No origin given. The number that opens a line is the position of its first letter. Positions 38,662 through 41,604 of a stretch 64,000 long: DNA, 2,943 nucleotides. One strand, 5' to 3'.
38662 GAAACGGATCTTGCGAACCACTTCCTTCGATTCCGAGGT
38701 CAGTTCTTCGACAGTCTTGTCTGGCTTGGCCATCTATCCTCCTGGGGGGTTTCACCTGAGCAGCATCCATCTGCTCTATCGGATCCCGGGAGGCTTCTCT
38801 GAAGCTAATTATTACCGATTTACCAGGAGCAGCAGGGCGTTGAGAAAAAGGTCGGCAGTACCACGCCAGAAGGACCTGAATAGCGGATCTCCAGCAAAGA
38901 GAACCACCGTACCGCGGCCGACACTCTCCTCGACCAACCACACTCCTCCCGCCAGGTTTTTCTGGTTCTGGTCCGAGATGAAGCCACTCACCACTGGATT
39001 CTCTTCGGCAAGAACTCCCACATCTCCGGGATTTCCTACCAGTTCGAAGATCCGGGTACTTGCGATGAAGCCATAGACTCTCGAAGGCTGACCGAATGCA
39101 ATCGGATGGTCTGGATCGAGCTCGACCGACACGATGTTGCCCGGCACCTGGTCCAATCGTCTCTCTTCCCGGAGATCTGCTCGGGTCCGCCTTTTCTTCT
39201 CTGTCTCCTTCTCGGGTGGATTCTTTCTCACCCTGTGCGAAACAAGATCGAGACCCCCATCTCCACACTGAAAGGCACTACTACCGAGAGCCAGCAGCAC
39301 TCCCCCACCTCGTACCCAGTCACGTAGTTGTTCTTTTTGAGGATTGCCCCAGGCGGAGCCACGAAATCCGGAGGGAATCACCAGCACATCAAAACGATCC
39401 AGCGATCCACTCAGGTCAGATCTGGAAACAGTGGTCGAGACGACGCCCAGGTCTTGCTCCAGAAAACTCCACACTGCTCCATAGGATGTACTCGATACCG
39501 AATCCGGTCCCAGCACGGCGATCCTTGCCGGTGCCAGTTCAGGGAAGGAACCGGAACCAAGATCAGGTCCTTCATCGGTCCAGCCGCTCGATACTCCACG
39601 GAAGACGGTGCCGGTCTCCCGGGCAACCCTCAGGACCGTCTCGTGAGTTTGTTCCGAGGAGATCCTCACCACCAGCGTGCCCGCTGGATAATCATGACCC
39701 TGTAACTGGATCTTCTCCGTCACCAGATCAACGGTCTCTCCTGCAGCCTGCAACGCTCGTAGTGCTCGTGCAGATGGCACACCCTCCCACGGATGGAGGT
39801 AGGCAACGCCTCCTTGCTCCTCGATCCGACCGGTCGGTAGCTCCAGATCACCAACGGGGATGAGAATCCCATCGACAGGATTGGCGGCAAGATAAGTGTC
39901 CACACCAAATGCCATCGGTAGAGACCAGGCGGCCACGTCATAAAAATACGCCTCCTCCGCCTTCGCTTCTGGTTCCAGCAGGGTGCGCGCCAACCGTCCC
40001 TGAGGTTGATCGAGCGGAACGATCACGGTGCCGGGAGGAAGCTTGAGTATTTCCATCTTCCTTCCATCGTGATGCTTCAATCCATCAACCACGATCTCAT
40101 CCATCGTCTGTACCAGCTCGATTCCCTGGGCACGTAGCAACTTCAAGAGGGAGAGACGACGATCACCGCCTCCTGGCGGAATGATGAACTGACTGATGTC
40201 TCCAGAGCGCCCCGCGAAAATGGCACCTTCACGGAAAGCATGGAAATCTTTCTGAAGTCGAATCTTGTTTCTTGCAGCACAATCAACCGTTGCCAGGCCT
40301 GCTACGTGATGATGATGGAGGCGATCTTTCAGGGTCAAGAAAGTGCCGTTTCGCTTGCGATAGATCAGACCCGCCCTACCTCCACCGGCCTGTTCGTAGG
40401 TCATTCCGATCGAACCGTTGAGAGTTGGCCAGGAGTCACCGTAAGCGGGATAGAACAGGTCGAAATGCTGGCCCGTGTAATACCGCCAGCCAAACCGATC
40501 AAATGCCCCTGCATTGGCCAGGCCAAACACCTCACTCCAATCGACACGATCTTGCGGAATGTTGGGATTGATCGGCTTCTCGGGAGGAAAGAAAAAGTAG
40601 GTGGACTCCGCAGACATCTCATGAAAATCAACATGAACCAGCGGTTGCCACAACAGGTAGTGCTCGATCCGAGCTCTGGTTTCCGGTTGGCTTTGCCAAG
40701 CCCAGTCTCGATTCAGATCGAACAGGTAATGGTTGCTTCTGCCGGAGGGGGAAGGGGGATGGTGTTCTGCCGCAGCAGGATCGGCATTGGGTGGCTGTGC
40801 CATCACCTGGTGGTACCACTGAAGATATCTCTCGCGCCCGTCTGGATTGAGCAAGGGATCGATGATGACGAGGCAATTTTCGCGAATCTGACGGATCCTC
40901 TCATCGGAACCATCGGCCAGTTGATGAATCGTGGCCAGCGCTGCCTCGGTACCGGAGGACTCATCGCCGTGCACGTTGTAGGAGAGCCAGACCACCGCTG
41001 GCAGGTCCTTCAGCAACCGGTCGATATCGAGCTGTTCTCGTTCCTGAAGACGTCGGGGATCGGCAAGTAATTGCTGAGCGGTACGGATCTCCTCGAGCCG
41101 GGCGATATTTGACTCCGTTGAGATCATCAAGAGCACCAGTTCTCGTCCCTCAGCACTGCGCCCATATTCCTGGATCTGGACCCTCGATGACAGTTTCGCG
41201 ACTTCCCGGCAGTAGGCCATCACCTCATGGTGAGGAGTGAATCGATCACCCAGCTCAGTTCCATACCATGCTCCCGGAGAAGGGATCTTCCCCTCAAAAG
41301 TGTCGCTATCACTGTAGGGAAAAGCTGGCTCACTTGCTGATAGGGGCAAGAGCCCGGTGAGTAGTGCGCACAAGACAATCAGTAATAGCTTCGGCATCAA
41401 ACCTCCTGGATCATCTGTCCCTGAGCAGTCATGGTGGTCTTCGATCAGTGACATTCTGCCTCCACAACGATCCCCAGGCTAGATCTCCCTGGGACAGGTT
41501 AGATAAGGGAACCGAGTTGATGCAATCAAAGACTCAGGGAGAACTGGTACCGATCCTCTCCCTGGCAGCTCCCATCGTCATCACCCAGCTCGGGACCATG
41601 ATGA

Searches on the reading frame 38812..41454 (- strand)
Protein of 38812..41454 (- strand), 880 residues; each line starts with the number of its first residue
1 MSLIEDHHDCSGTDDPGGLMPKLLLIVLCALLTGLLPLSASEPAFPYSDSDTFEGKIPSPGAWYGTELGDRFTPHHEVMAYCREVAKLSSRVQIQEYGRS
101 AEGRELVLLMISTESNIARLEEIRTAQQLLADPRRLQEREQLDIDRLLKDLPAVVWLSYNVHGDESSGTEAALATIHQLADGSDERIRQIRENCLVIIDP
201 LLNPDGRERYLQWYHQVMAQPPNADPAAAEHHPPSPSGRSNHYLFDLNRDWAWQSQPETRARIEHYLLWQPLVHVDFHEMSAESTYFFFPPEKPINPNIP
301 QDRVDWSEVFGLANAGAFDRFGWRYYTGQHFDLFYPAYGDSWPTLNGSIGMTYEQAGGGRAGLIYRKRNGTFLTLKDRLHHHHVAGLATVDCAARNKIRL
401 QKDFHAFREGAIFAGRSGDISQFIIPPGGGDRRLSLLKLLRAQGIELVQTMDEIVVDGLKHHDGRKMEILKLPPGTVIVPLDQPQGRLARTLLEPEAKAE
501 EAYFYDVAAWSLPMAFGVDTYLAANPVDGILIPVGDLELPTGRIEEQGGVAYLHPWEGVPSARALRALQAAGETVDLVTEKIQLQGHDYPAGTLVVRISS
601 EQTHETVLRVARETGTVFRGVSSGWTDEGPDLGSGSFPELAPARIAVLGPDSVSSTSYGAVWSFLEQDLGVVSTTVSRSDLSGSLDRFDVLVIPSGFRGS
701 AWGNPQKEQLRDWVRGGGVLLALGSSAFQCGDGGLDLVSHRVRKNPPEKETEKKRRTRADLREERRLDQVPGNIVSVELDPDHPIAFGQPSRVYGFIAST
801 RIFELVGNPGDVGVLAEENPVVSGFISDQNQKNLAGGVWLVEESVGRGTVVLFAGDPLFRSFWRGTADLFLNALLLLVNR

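Call 16: search_protein_families(library=pfam, proteins=[window:38812-41454:-], max_evalue=0.00001)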
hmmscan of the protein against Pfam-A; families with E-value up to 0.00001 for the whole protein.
window:38812-41454:- (880 aa): 1 family
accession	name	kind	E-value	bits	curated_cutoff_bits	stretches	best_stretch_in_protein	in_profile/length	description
PF00246.29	Peptidase_M14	-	6.2e-19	69.1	21.6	1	79-255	2-137/286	Zinc carboxypeptidase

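Call 87: search_protein_families(library=pfam, proteins=[window:38812-41454:-], max_evalue=0.1)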
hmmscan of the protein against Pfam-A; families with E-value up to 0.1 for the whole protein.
window:38812-41454:- (880 aa): 2 families
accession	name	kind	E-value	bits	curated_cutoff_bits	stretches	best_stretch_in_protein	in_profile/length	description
PF00246.29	Peptidase_M14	-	6.2e-19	69.1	21.6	1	79-255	2-137/286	Zinc carboxypeptidase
PF14258.12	DUF4350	-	0.00029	21.6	30.4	1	650-796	1-119/181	Domain of unknown function (DUF4350)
